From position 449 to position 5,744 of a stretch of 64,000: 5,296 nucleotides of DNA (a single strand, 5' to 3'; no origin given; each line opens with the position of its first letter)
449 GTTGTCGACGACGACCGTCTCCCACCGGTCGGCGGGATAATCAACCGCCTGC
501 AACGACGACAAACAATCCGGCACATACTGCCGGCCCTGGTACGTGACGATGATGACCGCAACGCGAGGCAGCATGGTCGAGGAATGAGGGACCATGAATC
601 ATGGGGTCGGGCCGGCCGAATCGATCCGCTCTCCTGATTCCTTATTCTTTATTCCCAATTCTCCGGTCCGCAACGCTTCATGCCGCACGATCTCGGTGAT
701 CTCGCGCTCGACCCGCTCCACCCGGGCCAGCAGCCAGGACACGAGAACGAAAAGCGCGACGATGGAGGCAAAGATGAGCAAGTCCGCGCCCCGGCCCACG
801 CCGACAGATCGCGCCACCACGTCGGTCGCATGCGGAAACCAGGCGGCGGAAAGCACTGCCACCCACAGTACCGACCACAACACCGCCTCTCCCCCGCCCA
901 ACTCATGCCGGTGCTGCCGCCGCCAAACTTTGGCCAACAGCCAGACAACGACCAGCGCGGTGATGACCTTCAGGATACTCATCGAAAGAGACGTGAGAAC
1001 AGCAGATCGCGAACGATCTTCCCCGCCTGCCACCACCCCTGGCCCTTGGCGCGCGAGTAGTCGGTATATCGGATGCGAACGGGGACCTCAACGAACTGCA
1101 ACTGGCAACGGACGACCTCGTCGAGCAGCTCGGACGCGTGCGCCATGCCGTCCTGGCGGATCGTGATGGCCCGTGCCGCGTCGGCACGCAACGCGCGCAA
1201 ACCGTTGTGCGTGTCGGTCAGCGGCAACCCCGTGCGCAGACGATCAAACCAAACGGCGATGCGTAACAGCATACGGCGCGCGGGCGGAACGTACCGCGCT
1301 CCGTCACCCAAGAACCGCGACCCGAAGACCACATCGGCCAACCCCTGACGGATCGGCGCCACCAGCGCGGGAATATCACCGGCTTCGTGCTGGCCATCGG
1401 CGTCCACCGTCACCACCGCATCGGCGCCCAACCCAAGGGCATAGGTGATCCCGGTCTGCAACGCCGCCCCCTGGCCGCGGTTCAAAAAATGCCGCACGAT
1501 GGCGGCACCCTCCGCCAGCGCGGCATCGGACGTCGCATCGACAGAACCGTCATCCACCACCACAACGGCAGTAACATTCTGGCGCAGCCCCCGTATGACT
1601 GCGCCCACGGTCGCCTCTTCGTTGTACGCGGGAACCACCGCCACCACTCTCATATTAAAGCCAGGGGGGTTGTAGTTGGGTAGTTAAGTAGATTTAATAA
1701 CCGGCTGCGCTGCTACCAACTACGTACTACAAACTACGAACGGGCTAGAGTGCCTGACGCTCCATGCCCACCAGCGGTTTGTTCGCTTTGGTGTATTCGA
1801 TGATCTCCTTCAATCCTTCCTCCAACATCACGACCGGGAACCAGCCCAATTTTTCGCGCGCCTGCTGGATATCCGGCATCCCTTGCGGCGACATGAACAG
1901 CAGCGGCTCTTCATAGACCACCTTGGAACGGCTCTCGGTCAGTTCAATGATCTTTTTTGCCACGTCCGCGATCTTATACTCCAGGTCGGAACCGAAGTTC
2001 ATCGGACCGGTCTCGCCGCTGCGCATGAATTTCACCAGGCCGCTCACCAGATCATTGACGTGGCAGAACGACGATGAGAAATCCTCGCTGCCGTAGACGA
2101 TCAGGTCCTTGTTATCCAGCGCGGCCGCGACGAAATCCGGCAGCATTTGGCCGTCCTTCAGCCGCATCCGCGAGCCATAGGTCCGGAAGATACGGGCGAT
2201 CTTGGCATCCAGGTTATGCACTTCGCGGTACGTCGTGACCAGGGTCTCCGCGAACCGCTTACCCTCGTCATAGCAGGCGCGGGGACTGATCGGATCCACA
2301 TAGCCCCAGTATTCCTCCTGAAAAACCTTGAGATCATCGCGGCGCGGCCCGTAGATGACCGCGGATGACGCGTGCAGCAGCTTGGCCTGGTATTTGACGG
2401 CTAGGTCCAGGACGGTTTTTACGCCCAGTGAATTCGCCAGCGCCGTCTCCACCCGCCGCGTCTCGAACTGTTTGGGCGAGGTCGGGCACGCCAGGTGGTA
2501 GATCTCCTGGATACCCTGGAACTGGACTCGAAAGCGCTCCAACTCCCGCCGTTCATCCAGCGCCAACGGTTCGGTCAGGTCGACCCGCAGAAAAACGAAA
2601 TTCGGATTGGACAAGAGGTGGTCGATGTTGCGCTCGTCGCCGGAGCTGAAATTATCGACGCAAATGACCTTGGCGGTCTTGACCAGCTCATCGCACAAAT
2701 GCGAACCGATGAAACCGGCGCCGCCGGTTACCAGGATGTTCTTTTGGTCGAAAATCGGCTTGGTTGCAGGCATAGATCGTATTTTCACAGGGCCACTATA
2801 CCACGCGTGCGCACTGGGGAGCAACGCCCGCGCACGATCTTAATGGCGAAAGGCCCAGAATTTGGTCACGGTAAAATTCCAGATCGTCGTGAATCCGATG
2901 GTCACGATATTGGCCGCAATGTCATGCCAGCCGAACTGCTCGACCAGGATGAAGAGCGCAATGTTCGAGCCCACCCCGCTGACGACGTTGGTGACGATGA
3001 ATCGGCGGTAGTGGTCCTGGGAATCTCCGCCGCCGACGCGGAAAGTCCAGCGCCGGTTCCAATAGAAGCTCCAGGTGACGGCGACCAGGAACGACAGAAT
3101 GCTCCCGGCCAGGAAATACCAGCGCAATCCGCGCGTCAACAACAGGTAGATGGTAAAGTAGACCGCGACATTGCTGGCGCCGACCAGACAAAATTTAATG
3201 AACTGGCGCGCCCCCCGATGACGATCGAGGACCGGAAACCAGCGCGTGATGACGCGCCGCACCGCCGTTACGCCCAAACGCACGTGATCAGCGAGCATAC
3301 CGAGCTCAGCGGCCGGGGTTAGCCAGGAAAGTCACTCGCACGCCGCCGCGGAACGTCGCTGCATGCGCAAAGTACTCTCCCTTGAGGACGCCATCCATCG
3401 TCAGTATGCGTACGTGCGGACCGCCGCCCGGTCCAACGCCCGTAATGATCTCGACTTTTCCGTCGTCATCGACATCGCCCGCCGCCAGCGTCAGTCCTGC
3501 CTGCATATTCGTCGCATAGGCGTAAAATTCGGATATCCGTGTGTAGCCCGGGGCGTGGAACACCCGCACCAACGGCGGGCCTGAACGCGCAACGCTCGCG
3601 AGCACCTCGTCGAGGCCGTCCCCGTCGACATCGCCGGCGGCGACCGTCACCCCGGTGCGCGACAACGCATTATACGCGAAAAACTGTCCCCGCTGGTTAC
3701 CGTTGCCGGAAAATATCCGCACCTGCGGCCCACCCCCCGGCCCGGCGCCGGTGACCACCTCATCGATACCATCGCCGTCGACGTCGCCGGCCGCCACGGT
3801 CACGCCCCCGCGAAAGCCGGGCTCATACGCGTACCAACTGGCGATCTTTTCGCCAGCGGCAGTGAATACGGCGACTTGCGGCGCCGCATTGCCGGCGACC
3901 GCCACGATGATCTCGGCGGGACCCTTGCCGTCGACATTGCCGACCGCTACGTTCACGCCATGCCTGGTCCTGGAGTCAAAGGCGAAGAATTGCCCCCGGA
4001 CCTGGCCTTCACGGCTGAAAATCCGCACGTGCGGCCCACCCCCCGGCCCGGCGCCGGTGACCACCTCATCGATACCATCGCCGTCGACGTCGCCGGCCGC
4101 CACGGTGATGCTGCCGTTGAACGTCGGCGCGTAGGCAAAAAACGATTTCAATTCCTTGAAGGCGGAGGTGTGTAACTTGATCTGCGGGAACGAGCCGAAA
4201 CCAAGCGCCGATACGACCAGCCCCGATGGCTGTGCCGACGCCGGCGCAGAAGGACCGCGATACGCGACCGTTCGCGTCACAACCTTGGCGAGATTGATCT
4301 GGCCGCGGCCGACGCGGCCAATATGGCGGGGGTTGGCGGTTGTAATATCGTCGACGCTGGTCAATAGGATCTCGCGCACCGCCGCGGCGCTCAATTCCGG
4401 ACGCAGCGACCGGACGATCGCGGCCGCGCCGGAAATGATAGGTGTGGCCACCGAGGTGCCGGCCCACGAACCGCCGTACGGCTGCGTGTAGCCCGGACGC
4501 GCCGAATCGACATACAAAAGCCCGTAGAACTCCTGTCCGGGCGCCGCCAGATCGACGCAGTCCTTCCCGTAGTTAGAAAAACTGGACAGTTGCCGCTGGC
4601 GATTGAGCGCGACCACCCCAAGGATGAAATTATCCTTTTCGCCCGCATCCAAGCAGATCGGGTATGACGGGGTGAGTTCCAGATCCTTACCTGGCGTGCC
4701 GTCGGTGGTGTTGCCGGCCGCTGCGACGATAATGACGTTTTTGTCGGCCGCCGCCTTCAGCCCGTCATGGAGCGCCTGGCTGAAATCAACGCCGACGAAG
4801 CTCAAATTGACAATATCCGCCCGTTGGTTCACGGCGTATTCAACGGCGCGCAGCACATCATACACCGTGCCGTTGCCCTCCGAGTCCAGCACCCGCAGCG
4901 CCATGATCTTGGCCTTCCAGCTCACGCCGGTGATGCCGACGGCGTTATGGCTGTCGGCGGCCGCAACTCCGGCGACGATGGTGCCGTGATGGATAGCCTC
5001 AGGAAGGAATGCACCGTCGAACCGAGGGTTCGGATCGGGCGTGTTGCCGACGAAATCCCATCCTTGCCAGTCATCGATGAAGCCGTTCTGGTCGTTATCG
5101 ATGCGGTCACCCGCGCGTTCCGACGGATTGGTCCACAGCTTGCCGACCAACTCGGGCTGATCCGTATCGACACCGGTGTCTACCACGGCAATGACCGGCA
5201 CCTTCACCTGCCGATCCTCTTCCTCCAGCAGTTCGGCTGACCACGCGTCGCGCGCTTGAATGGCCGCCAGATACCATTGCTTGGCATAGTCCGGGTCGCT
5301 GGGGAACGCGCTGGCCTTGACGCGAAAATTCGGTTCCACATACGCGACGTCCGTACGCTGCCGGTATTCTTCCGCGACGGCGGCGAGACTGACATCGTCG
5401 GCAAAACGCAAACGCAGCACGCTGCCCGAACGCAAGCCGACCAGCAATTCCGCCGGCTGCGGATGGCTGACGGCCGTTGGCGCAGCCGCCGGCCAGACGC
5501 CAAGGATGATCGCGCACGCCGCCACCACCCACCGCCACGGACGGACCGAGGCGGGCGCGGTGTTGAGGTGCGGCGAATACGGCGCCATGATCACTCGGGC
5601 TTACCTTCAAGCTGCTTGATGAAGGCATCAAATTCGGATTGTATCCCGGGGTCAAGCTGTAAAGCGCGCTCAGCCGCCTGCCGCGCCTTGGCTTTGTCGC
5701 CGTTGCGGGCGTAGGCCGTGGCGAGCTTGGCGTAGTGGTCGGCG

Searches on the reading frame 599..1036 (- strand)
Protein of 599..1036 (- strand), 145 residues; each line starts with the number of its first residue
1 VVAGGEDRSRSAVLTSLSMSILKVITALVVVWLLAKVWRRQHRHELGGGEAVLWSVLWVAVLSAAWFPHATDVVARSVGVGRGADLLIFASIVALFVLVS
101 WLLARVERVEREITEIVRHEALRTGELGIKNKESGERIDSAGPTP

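Call 11: search_protein_families(library=pfam, proteins=[window:599-1036:-], max_evalue=0.001)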
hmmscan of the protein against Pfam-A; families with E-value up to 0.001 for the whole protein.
window:599-1036:- (145 aa): 1 family
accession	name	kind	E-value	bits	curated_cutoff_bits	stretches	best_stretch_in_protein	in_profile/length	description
PF10066.14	DUF2304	-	1.9e-21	76.8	25.5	1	22-124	2-104/106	Uncharacterized conserved protein (DUF2304)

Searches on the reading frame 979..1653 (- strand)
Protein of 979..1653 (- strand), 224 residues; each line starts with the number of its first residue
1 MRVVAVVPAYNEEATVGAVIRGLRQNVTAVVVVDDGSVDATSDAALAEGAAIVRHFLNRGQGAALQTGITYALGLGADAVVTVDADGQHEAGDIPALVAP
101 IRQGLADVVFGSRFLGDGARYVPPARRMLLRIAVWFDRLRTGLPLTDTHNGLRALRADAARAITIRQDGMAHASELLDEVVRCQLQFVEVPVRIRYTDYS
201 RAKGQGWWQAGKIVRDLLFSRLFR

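Call 11: search_protein_families(library=pfam, proteins=[window:979-1653:-], max_evalue=0.001)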
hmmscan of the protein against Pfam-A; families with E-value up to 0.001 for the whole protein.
window:979-1653:- (224 aa): 1 family
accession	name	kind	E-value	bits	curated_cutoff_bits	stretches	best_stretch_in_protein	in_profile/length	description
PF00535.33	Glycos_transf_2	-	3.7e-21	76.2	23.3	1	6-154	3-158/168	Glycosyl transferase family 2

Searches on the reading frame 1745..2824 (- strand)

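Call 11: search_protein_families(library=pfam, proteins=[window:1745-2824:-], max_evalue=0.001)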
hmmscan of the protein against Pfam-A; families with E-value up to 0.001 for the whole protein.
window:1745-2824:- (359 aa): 6 families
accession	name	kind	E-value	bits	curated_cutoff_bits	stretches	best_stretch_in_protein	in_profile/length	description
PF01370.27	Epimerase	-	6.8e-40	137.4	20.9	1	30-273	1-231/240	NAD dependent epimerase/dehydratase family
PF16363.11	GDP_Man_Dehyd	-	4.8e-38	131.9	27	1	31-340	1-331/332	GDP-mannose 4,6 dehydratase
PF01073.25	3Beta_HSD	-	2e-10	40.6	22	1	31-198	1-159/280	3-beta hydroxysteroid dehydrogenase/isomerase family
PF07993.18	NAD_binding_4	-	3.2e-09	36.8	20.1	1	32-212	1-204/258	Male sterility protein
PF04321.23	RmlD_sub_bind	-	4.6e-09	36.2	27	1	29-218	2-154/287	RmlD substrate binding domain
PF02719.21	Polysacc_synt_2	-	1.2e-07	31.7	20.2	1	30-148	1-121/293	Polysaccharide biosynthesis protein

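Call 27: search_protein_families(library=ncbifam, proteins=[window:1745-2824:-], max_evalue=1e-10)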
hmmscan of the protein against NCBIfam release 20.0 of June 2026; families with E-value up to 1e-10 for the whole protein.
window:1745-2824:- (359 aa): 7 families
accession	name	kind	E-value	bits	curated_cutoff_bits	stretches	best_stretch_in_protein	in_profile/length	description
TIGR01181.1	dTDP_gluc_dehyt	equivalog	3e-29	102.1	365.1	1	29-349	1-315/321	dTDP-glucose 4,6-dehydratase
TIGR01179.1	galE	equivalog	2.9e-20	72.4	262.3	1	29-345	1-325/332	UDP-glucose 4-epimerase GalE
TIGR04180.1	EDH_00030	hypoth_equivalog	5.2e-20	71.7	475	1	30-306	1-266/297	NAD-dependent 4,6-dehydratase LegB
TIGR02197.1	heptose_epim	equivalog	1e-18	67.6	274.6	1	30-344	1-312/316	ADP-glyceromanno-heptose 6-epimerase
NF007490.0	PRK10084.1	subfamily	5.6e-16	58.5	649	1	29-351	2-340/361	dTDP-glucose 4,6-dehydratase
NF007582.0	PRK10217.1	equivalog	3.7e-15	55.9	698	1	28-349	2-335/355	dTDP-glucose 4,6-dehydratase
NF008872.0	PRK11908.1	equivalog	1.8e-12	46.9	294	0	28-297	2-272/349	bifunctional UDP-4-keto-pentose/UDP-xylose synthase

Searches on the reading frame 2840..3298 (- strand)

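Call 11: search_protein_families(library=pfam, proteins=[window:2840-3298:-], max_evalue=0.001)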
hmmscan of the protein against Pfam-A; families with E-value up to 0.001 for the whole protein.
window:2840-3298:- (152 aa): 1 family
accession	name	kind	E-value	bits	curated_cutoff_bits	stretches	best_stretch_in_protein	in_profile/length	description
PF04138.20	GtrA_DPMS_TM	-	1.9e-24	86.5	26.1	1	35-150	1-117/117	GtrA/DPMS, transmembrane domain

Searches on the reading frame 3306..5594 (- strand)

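Call 11: search_protein_families(library=pfam, proteins=[window:3306-5594:-], max_evalue=0.001)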
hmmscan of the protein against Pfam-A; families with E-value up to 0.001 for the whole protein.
window:3306-5594:- (762 aa): 3 families
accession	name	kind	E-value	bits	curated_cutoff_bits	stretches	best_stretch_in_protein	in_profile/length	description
PF00082.27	Peptidase_S8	-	8.1e-48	163.6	21.8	1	133-417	4-276/288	Subtilase family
PF01839.29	FG-GAP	-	8.1e-17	61.2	22.1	3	497-519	4-26/37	FG-GAP repeat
PF13517.12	FG-GAP_3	-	3.1e-16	60.1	26.9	1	604-665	1-60/61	FG-GAP-like repeat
